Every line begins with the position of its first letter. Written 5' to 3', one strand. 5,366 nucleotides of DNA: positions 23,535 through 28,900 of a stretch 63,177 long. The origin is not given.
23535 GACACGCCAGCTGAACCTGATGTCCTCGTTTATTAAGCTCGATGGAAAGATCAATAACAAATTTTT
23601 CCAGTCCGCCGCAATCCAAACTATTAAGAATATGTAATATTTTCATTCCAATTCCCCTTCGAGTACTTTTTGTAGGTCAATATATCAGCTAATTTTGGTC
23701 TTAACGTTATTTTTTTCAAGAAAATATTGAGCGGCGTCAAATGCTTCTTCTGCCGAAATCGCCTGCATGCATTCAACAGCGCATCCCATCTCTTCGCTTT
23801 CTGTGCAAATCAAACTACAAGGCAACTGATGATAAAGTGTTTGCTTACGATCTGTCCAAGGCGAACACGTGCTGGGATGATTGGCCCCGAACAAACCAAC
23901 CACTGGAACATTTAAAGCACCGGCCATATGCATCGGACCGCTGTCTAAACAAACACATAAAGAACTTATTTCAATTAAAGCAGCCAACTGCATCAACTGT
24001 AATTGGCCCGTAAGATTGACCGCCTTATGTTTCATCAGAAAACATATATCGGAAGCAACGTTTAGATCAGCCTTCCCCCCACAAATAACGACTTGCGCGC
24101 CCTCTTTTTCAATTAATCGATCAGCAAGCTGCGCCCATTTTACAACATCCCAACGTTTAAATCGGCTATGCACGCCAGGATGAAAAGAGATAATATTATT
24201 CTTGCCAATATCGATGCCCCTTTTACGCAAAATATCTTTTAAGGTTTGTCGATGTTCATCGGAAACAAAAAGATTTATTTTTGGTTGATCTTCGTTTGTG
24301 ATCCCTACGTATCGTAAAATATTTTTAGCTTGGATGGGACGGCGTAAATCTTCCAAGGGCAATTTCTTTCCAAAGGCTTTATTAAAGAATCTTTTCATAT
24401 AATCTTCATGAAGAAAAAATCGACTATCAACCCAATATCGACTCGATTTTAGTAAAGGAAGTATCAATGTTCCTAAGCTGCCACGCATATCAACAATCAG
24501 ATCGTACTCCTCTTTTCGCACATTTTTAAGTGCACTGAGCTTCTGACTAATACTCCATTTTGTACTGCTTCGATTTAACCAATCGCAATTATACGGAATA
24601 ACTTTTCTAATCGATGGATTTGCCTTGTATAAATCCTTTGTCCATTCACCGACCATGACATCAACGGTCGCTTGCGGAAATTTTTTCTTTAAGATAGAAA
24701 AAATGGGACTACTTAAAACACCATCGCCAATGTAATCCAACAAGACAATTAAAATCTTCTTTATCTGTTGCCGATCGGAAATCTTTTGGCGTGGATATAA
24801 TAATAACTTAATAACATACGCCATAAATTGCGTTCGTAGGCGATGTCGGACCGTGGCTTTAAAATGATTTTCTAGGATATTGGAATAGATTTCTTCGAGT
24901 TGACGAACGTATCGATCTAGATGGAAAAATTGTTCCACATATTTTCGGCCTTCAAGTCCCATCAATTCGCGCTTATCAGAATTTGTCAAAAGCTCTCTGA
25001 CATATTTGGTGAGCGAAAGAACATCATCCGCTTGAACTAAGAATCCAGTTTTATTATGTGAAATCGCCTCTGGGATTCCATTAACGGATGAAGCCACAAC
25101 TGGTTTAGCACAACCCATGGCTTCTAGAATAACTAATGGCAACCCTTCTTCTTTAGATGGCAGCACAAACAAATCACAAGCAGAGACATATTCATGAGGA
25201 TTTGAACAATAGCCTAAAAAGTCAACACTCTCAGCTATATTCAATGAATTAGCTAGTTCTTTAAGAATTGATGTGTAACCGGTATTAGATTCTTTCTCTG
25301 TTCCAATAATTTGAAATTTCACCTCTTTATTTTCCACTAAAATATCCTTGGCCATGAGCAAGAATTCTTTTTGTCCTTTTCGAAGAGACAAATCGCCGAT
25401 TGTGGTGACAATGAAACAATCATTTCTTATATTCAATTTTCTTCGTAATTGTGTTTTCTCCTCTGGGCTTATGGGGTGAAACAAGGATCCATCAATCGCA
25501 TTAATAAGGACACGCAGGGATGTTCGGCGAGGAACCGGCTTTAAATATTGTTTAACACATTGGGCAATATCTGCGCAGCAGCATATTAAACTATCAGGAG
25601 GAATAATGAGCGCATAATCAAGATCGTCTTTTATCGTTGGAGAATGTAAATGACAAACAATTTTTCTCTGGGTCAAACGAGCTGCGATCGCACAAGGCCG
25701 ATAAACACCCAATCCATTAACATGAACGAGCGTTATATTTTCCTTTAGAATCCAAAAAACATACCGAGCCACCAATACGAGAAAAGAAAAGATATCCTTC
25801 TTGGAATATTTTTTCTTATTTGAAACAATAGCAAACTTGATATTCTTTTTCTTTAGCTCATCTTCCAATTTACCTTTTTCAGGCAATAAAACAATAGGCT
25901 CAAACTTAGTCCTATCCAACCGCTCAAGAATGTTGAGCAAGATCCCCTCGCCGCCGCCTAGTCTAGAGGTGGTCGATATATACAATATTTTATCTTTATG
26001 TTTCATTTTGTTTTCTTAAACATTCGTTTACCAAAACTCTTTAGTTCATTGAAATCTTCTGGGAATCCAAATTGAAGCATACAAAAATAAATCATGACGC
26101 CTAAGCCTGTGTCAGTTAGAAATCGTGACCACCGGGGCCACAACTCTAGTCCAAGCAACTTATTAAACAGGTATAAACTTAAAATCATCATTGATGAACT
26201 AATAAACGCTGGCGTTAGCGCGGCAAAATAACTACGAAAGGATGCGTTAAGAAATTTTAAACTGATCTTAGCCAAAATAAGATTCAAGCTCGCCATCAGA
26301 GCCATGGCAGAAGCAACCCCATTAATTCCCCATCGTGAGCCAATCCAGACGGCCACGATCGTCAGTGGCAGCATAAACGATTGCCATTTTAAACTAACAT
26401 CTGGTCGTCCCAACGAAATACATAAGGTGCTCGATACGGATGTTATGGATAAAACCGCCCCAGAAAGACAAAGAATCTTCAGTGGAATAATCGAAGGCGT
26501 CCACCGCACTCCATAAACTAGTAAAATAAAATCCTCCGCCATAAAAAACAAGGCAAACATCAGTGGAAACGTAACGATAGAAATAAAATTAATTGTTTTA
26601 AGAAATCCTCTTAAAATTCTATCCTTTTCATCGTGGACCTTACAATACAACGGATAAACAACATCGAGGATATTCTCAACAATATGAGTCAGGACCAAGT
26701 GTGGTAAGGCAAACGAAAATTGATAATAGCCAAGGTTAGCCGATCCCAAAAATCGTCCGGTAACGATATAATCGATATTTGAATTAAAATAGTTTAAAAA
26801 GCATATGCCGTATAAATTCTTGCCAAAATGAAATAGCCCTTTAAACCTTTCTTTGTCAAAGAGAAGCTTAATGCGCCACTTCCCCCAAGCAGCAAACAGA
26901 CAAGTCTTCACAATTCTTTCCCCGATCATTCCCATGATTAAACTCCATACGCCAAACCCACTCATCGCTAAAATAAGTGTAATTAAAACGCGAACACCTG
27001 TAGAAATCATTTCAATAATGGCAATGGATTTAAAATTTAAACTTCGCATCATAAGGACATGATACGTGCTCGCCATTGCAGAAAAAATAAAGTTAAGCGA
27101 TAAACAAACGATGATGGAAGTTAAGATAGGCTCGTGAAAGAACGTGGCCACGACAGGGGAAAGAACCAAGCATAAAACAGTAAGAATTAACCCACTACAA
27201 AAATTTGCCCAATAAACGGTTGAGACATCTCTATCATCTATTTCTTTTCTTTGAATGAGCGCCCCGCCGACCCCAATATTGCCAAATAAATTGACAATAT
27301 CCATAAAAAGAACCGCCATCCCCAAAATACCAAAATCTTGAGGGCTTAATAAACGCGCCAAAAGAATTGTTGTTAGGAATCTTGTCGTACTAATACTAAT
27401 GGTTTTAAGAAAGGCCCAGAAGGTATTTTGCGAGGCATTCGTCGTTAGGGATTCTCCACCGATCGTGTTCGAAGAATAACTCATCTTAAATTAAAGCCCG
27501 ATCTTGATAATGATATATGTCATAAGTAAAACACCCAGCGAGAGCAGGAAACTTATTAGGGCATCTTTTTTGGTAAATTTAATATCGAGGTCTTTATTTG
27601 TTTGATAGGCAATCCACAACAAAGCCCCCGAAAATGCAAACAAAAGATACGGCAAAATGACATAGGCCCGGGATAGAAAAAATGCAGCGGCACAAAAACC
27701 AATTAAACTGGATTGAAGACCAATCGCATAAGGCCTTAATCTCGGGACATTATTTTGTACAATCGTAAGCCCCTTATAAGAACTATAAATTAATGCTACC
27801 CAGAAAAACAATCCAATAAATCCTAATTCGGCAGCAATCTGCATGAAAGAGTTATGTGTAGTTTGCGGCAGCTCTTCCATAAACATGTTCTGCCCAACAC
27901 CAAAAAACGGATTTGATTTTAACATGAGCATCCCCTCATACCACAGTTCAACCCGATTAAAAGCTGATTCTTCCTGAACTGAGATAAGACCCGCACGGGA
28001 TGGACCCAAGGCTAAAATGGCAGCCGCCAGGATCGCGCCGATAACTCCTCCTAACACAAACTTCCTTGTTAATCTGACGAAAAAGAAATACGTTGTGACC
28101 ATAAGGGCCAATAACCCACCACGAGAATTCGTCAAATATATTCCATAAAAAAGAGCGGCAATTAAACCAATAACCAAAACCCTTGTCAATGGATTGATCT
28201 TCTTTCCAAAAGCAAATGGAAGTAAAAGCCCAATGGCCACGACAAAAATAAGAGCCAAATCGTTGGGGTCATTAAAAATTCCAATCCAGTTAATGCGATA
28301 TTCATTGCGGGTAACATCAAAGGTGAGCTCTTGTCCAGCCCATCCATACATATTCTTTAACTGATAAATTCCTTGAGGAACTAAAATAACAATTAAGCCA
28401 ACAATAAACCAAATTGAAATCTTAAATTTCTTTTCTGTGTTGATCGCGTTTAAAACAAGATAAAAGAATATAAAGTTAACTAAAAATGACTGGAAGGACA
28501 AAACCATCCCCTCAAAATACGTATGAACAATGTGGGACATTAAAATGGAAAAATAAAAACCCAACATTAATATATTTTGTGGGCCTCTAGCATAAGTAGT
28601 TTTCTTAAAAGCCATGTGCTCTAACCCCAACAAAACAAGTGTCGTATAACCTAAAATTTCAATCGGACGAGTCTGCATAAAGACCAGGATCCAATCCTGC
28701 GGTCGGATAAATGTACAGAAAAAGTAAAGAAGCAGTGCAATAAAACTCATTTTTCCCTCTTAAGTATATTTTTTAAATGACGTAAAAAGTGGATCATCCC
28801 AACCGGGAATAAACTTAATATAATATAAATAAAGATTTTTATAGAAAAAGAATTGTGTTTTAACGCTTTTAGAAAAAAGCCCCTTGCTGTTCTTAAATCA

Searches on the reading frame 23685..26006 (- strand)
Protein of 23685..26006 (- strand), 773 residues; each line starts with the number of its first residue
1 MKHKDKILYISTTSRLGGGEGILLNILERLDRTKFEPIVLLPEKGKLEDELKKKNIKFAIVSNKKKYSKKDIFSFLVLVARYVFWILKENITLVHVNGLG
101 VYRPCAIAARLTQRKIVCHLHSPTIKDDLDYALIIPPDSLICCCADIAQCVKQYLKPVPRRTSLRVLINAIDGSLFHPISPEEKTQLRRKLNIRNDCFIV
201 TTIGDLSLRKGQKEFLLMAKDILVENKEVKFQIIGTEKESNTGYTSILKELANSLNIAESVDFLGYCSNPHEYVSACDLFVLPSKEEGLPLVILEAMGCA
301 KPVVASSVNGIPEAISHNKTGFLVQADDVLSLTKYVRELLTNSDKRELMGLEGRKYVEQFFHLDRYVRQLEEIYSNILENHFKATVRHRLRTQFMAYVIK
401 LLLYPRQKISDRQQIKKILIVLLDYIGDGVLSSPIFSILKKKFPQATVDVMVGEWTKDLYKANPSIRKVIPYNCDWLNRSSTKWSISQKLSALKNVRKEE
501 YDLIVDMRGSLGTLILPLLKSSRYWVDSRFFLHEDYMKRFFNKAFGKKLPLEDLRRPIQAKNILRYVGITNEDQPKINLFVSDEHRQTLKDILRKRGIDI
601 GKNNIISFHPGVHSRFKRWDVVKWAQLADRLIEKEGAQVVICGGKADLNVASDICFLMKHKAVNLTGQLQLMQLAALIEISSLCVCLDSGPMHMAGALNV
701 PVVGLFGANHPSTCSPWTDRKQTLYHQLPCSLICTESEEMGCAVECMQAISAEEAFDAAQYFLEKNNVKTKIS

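Call 46: search_protein_families(library=pfam, proteins=[window:23685-26006:-], max_evalue=0.0001)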
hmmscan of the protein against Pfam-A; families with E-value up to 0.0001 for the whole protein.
window:23685-26006:- (773 aa): 5 families
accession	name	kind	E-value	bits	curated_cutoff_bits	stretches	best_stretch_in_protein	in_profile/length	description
PF00534.26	Glycos_transf_1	-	7.5e-39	133.4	26.4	1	184-355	2-171/172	Glycosyl transferases group 1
PF13692.12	Glyco_trans_1_4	-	2.6e-33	115.7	27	1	199-342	3-142/142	Glycosyl transferases group 1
PF01075.23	Glyco_transf_9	-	3.2e-32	112.2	22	1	493-732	5-235/247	Glycosyltransferase family 9 (heptosyltransferase)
PF13439.12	Glyco_transf_4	-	1.3e-09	38.8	28.5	1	17-172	2-167/170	Glycosyltransferase Family 4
PF20706.3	GT4-conflict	-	1.3e-07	31.4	26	1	188-318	189-323/385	Family 4 Glycosyltransferase in conflict systems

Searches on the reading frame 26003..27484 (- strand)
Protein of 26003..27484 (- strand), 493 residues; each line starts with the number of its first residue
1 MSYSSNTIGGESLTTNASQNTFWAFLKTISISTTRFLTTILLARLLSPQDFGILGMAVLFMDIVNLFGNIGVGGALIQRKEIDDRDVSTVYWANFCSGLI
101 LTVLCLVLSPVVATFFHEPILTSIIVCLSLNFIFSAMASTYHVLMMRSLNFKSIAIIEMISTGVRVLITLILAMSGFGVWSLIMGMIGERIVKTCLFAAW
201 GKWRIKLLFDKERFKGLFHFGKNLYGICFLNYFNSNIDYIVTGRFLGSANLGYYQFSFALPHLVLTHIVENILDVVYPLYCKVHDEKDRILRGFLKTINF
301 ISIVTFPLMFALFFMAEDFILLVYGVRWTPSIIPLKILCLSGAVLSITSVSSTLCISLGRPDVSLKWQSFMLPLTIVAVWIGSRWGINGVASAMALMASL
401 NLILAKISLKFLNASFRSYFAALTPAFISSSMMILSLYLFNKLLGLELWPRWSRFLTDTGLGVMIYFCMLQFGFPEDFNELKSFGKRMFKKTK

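Call 46: search_protein_families(library=pfam, proteins=[window:26003-27484:-], max_evalue=0.0001)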
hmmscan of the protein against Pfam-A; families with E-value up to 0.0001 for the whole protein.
window:26003-27484:- (493 aa): 2 families
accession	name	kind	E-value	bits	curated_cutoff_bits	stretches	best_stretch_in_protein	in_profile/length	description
PF13440.11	Polysacc_synt_3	-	1.7e-81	274.1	23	1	41-332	1-292/293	Polysaccharide biosynthesis protein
PF01943.22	Polysacc_synt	-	6.4e-32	111.5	28.2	1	19-280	3-270/274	Polysaccharide biosynthesis protein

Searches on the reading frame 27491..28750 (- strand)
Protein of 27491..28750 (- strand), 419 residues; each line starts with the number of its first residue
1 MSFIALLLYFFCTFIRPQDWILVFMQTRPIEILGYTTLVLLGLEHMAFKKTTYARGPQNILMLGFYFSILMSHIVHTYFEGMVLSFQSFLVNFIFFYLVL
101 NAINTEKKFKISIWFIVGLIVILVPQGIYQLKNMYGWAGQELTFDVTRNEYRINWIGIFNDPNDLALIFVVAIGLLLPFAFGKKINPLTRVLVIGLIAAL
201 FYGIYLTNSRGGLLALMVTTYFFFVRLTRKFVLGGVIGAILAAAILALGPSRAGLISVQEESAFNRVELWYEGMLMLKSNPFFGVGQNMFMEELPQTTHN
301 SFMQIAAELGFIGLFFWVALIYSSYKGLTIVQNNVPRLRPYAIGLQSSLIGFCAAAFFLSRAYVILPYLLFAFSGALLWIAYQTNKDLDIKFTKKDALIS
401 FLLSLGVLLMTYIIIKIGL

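Call 46: search_protein_families(library=pfam, proteins=[window:27491-28750:-], max_evalue=0.0001)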
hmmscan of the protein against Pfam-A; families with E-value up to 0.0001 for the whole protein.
window:27491-28750:- (419 aa): 1 family
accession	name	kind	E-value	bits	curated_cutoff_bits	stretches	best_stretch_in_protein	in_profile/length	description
PF04932.20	Wzy_C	-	2e-17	63.8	31.7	1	197-318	3-149/149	O-Antigen ligase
